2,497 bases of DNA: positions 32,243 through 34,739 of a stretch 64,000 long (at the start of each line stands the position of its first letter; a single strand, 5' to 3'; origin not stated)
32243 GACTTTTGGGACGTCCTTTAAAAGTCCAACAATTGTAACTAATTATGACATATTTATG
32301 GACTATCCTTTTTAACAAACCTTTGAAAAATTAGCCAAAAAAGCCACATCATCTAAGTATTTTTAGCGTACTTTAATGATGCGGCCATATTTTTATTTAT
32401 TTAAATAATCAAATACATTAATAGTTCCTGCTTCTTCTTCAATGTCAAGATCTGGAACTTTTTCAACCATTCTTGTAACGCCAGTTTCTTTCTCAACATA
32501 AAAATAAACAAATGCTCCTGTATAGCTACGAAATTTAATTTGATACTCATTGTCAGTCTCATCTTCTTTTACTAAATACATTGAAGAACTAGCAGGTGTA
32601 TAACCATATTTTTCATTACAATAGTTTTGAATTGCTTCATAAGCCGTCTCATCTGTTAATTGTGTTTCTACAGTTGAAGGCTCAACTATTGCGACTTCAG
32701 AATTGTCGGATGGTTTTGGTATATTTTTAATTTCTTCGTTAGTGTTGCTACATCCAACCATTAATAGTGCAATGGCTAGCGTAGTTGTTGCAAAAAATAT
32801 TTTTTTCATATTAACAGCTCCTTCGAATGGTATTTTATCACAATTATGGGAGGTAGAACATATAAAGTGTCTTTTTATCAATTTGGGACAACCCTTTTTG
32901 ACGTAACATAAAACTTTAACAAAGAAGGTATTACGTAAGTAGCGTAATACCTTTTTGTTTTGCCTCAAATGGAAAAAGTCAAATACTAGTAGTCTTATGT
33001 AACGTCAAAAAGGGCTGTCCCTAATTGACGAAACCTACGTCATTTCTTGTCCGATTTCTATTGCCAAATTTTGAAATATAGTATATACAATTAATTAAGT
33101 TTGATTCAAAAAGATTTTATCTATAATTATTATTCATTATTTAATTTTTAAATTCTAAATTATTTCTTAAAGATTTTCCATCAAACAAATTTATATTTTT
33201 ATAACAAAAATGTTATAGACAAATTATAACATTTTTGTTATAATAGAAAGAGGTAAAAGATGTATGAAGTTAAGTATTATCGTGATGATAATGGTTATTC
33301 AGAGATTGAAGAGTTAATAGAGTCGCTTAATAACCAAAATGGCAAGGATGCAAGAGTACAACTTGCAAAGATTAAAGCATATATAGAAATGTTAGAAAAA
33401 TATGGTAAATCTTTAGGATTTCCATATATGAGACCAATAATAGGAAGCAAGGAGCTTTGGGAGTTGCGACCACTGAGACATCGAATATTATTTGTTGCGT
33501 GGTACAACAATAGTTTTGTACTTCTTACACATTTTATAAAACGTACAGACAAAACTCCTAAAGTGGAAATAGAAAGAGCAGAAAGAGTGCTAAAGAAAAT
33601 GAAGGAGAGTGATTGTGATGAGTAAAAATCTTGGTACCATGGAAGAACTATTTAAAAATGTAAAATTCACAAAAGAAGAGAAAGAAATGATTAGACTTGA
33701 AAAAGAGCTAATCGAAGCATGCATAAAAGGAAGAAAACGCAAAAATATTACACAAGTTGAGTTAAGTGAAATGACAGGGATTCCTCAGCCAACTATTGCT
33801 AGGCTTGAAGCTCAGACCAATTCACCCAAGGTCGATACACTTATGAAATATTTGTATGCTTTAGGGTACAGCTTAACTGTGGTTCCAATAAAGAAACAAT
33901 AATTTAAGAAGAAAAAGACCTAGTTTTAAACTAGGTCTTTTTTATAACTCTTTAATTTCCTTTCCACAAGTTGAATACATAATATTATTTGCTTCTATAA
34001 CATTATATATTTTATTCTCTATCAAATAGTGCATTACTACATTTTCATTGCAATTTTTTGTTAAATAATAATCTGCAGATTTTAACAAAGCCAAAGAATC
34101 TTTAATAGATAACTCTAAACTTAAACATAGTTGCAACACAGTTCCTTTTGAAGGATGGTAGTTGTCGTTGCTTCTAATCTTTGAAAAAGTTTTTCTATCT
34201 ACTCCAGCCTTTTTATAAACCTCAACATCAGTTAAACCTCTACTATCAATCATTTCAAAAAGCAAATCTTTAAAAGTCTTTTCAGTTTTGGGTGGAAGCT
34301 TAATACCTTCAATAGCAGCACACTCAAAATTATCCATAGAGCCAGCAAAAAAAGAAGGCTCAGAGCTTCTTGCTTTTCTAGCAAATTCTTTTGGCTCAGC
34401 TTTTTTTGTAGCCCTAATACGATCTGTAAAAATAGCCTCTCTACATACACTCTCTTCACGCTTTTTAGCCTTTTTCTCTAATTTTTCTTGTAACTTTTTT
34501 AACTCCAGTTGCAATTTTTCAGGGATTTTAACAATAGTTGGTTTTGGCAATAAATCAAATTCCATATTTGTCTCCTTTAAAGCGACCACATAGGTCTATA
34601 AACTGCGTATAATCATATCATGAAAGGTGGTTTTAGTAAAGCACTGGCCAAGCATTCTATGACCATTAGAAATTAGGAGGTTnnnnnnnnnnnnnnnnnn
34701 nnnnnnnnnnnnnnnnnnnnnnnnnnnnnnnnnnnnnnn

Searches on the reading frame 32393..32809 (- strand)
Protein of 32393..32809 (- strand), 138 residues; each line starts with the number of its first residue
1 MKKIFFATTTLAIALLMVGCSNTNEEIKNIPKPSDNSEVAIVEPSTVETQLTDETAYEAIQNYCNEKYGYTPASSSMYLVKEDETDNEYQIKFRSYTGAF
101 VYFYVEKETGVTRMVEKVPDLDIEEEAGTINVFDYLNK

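Call 51: find_encoding_contigs(protein=window:32393-32809:-, flank=10000, max_places=10)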
Protein window:32393-32809:- (138 aa): no gene with exactly this product is on record in the collection.

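Call 53: find_homologous_proteins(query=window:32393-32809:-, max_evalue=0.001)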
Query window:32393-32809:- (138 aa): 209 proteins with E <= 0.001 among 220 candidates; the best 120 are listed.
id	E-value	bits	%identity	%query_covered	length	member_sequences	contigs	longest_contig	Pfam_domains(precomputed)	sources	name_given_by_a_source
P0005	5.2e-84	296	100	100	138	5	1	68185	-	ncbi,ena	-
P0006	5.0e-74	264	91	99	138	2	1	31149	-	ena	-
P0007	1.0e-73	263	87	100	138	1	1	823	-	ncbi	-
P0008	1.0e-68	247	82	100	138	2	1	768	-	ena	-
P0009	4.2e-66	239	80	100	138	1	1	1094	-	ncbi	-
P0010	2.9e-65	236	80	100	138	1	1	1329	-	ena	-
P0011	7.3e-64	231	77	100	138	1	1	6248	-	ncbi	-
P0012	9.8e-63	228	78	100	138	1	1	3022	-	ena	-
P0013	1.4e-59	218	75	100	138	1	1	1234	-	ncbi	-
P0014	5.3e-52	193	64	100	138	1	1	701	-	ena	-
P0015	1.4e-50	188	63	100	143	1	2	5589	-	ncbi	-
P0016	9.9e-46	173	61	99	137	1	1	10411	-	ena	-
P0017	7.8e-33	131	50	100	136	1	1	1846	-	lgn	-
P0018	6.5e-31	125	51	100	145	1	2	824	-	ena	-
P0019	7.0e-31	125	50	99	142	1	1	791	-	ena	-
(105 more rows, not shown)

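Call 54: find_encoding_contigs(protein=P0005, flank=10000, max_places=5)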
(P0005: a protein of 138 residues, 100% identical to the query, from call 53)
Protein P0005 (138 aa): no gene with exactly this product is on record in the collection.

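Call 55: find_encoding_contigs(protein=P0006, flank=10000, max_places=5)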
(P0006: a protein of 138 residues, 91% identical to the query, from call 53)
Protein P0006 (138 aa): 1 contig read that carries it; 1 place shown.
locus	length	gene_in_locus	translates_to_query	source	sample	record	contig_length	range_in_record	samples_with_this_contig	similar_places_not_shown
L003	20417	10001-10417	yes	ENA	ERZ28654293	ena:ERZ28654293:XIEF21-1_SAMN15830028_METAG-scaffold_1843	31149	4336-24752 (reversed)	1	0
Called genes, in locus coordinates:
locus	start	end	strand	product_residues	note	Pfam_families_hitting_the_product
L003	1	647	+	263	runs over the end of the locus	PF00145:DNA_methylase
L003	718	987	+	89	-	PF00145:DNA_methylase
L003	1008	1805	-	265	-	PF09549:RE_Bpu10I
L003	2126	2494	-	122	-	PF04266:ASCH (weak)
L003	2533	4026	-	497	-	-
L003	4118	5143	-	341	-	PF15731:MqsA_antitoxin, PF01381:HTH_3 (faint), PF13274:SocA_Panacea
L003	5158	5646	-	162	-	PF15723:MqsR_toxin (weak)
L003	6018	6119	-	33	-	-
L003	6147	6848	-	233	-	PF00149:Metallophos, PF12850:Metallophos_2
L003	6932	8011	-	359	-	PF15731:MqsA_antitoxin, PF13274:SocA_Panacea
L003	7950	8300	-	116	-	-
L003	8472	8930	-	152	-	PF13302:Acetyltransf_3, PF00583:Acetyltransf_1, PF13523:Acetyltransf_8 (weak)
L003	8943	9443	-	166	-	PF01066:CDP-OH_P_transf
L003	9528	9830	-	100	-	PF14131:DUF4298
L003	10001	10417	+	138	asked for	-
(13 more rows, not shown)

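Call 58: list_cluster_members(proteins=[P0005, P0001, P0006])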
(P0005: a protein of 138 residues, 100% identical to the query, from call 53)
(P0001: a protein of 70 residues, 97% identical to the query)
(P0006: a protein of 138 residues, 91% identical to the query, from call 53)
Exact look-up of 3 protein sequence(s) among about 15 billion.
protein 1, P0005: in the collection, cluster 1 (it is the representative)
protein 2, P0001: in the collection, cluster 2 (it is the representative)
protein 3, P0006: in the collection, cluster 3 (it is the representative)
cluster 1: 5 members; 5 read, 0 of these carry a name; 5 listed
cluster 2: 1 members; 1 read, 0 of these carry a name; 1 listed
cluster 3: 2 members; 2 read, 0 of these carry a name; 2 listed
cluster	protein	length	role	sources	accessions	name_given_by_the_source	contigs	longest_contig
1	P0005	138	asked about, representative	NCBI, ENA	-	-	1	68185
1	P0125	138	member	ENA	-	-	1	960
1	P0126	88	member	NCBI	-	-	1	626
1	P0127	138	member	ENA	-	-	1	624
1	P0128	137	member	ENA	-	-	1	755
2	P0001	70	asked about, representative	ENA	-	-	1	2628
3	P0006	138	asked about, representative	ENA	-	-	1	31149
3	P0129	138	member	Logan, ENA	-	-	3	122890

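Call 59: find_encoding_contigs(protein=P0125, flank=10000, max_places=5)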
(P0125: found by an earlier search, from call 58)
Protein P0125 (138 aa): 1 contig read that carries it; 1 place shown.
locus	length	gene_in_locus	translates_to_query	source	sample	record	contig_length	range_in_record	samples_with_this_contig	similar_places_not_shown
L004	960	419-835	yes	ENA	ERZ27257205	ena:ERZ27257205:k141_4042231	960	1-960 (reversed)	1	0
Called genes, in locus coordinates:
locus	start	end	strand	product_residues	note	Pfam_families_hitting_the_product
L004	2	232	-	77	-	?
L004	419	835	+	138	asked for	-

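Call 61: find_encoding_contigs(protein=P0011, flank=10000, max_places=5)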
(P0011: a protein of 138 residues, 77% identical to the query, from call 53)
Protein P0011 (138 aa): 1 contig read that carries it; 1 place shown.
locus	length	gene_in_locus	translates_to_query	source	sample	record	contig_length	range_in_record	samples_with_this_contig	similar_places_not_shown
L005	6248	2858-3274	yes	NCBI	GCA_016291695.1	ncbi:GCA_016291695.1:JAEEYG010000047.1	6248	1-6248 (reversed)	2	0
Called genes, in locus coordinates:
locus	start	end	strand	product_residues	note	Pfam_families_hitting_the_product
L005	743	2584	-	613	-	PF00106:adh_short, PF02719:Polysacc_synt_2 (weak), PF08659:KR, PF13561:adh_short_C2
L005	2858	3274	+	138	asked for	-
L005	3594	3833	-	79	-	-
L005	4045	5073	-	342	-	PF01546:Peptidase_M20, PF07687:M20_dimer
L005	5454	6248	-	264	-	?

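Call 62: find_encoding_contigs(protein=P0012, flank=10000, max_places=5)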
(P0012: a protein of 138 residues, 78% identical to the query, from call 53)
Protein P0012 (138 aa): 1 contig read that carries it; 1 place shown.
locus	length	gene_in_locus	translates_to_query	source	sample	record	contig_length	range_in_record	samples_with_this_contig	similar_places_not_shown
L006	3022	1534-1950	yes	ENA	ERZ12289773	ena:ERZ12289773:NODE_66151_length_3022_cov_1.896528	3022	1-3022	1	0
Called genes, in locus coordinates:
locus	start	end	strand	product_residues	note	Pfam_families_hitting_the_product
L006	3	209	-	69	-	?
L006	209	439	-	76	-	PF04023:FeoA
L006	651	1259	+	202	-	PF00440:TetR_N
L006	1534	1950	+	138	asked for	-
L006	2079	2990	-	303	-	PF00056:Ldh_1_N, PF02866:Ldh_1_C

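Call 103: find_encoding_contigs(protein=P0010, flank=10000, max_places=5)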
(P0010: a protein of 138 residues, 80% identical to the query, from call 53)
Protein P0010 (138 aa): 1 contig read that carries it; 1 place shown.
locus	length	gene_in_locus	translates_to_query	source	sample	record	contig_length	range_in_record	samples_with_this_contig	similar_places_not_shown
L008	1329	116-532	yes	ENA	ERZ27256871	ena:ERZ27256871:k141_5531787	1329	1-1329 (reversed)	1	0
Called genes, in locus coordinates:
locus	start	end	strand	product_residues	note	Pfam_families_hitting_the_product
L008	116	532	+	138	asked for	-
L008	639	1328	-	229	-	?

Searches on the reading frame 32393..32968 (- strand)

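Call 8: search_protein_families(library=pfam, proteins=[window:32393-32968:-], max_evalue=0.01)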
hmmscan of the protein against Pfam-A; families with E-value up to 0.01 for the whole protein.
window:32393-32968:- (191 aa): 0 families

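Call 20: search_protein_families(library=phrogs, proteins=[window:32393-32968:-], max_evalue=0.1)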
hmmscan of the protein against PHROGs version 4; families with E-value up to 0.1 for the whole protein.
window:32393-32968:- (191 aa): 5 families
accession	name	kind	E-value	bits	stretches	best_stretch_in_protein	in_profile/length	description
phrog_3224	-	unknown function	0.00074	20.6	1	53-98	1-45/96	-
phrog_2316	-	unknown function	0.0027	18.5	1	54-110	1-59/191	-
phrog_478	-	integration and excision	0.0032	18.5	1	54-92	1-41/129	site-specific recombination directionality factor RDF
phrog_8801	-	unknown function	0.0065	18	0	54-88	1-33/94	-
phrog_31019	-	unknown function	0.088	13.7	0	54-159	1-98/148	-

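Call 21: search_protein_families(library=ncbifam, proteins=[window:32393-32968:-], max_evalue=0.1)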
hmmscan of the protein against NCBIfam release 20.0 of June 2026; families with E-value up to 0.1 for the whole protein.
window:32393-32968:- (191 aa): 6 families
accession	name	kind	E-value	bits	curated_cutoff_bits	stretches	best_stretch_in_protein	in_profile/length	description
NF033595.1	denti_PrtP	equivalog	0.00073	18.3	300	1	62-173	4-115/606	dentilisin complex serine proteinase subunit PrtP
TIGR04413.1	MYXAN_cmx8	equivalog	0.0071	15.1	150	1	25-135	180-285/537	type I-MYXAN CRISPR-associated protein Cmx8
NF053689.1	BamJ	equivalog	0.01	16.1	100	1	54-139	1-90/184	BamJ family beta-barrel-assembly machinery protein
NF033193.2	lipo_NDxxF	hypoth_equivalog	0.012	15.3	60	1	55-126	1-77/199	NDxxF motif lipoprotein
NF040528.1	SP_0198_lipo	equivalog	0.035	14.1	100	1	55-102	1-48/144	SP_0198 family lipoprotein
NF047813.1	LIC13410_lipo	equivalog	0.094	12.8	180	0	54-142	1-89/123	LIC13410 family lipoprotein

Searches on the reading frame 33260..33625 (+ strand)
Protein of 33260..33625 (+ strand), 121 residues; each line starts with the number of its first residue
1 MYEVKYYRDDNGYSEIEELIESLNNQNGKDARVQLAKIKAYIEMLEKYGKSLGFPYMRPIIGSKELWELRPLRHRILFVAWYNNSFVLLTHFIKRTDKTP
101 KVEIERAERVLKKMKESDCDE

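Call 9: search_protein_families(library=pfam, proteins=[window:33260-33625:+], max_evalue=0.01)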
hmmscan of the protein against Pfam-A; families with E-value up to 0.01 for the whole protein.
window:33260-33625:+ (121 aa): 1 family
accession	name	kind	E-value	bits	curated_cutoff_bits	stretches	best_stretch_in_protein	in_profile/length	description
PF05973.20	Gp49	-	2.3e-14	53.7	23.9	1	36-112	12-90/90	Phage derived protein Gp49-like (DUF891)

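Call 52: find_encoding_contigs(protein=window:33260-33625:+, flank=10000, max_places=10)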
Protein window:33260-33625:+ (121 aa): no gene with exactly this product is on record in the collection.

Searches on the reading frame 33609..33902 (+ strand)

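Call 9: search_protein_families(library=pfam, proteins=[window:33609-33902:+], max_evalue=0.01)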
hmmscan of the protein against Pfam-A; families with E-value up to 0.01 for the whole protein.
window:33609-33902:+ (97 aa): 7 families
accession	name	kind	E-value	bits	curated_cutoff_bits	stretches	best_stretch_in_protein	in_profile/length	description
PF01381.28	HTH_3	-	2.1e-11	44.1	23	1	42-90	5-53/55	Helix-turn-helix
PF13744.12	HTH_37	-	3.3e-07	30.4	27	1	21-91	6-77/80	Helix-turn-helix domain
PF13443.12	HTH_26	-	1e-05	26.1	22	1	43-87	7-52/63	Cro/C1-type HTH DNA-binding domain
PF21716.3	dnstrm_HI1420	-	0.0012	19.1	27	1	32-92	31-89/90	Probable addiction module antidote protein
PF12844.13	HTH_19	-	0.0032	17.8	30.2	1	42-90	8-56/64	Helix-turn-helix domain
PF13560.12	HTH_31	-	0.0084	16.8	27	0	42-86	10-55/64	Helix-turn-helix domain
PF13413.12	HTH_25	-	0.0087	16.3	24.6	0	40-69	4-33/62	Helix-turn-helix domain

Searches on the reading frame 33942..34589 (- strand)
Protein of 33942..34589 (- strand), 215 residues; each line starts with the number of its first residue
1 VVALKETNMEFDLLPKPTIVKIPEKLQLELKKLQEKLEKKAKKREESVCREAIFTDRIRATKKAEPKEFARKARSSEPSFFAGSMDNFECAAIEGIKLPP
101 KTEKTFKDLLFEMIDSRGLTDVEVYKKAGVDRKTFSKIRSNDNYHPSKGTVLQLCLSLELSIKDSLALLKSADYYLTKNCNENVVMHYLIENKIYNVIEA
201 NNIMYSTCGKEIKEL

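Call 9: search_protein_families(library=pfam, proteins=[window:33942-34589:-], max_evalue=0.01)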
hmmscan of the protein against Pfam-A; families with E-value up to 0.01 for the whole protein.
window:33942-34589:- (215 aa): 1 family
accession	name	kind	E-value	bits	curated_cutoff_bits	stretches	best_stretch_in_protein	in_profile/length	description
PF13443.12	HTH_26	-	0.00021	21.9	22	1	112-167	4-59/63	Cro/C1-type HTH DNA-binding domain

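Call 116: search_protein_families(library=pfam, proteins=[window:33942-34589:-], max_evalue=0.01)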
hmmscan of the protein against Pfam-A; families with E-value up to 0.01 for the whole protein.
window:33942-34589:- (215 aa): 1 family
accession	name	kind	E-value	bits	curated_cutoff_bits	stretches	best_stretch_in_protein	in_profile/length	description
PF13443.12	HTH_26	-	0.00021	21.9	22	1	112-167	4-59/63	Cro/C1-type HTH DNA-binding domain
